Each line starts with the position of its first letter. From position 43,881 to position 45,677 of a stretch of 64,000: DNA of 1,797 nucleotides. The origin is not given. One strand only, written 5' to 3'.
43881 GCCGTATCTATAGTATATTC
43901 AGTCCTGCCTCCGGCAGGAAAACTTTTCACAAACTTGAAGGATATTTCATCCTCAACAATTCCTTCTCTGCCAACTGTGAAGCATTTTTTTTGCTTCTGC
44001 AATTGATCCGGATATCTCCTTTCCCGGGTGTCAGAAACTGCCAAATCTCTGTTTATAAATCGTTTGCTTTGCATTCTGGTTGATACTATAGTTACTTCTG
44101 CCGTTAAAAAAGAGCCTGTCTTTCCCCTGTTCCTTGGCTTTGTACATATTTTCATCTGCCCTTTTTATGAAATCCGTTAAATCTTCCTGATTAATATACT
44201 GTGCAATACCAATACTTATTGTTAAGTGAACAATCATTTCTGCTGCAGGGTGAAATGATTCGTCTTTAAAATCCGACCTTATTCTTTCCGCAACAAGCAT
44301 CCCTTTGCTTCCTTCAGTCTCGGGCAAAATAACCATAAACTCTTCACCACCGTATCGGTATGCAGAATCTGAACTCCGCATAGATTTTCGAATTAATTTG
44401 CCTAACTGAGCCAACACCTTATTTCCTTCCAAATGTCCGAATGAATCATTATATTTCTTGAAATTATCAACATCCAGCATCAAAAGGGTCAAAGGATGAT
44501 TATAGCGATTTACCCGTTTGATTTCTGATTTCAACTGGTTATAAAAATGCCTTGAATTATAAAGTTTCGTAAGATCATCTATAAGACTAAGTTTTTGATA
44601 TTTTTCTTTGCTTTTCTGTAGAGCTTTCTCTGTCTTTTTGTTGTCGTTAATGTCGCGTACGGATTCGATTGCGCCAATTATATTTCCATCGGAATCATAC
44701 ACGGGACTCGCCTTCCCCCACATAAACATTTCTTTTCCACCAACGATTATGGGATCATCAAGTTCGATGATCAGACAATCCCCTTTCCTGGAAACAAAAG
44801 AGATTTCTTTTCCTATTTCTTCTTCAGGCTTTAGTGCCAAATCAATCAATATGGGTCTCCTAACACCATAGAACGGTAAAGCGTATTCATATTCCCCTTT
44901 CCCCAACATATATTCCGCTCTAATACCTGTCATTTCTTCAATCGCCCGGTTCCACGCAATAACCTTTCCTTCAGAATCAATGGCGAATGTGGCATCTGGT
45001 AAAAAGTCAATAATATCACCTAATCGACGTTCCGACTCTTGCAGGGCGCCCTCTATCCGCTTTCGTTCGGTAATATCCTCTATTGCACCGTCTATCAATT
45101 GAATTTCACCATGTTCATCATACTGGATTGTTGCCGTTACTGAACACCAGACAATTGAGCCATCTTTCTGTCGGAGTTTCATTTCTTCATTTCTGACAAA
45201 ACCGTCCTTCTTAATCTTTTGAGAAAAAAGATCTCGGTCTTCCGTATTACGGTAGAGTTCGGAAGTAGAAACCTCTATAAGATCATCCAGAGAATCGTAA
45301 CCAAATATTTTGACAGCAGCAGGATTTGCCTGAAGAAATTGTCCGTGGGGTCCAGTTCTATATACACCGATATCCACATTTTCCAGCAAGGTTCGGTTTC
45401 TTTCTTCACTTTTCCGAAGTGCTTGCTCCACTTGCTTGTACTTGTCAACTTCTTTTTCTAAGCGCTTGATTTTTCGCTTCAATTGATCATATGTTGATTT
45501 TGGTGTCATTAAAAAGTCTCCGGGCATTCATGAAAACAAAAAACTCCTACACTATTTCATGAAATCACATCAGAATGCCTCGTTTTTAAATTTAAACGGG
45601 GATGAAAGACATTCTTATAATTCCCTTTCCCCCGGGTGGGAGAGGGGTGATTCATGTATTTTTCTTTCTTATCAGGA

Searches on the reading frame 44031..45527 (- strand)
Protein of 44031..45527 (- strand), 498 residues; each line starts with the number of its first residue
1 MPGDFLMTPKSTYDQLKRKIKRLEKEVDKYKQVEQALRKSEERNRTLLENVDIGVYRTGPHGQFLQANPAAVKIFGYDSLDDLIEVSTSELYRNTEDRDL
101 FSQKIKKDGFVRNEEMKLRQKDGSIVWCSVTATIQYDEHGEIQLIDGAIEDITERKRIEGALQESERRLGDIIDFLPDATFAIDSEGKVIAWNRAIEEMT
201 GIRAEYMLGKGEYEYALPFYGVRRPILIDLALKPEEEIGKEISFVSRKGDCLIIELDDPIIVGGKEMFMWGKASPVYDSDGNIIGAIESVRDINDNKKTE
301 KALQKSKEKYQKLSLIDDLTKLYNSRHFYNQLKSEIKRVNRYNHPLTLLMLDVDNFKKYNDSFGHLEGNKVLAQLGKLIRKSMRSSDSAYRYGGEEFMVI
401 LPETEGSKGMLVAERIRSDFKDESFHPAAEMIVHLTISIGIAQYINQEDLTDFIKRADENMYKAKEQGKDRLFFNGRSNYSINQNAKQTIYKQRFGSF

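Call 37: search_protein_families(library=pfam, proteins=[window:44031-45527:-], max_evalue=0.0001)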
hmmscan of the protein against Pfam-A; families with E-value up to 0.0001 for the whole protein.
window:44031-45527:- (498 aa): 7 families
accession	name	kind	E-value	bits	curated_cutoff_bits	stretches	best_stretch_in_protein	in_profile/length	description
PF00990.26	GGDEF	-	1.3e-48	165.2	23.8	1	315-471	2-161/161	Diguanylate cyclase, GGDEF domain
PF00989.32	PAS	-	1.2e-24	87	22.6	2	43-152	2-113/113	PAS fold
PF13426.13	PAS_9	-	7.3e-19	68.4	27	1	59-154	8-103/103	PAS domain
PF08448.16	PAS_4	-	3e-17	63.3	23.1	2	176-295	4-107/110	PAS fold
PF13188.13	PAS_8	-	1.8e-14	53.4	21.8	1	42-98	1-57/65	PAS domain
PF08447.18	PAS_3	-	5.5e-12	46.2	25.6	1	65-148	2-88/89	PAS fold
PF22335.1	Cas10-Cmr2_palm2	-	6.4e-06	26.8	27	1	392-472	57-132/133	Cas10/Cmr2, second palm domain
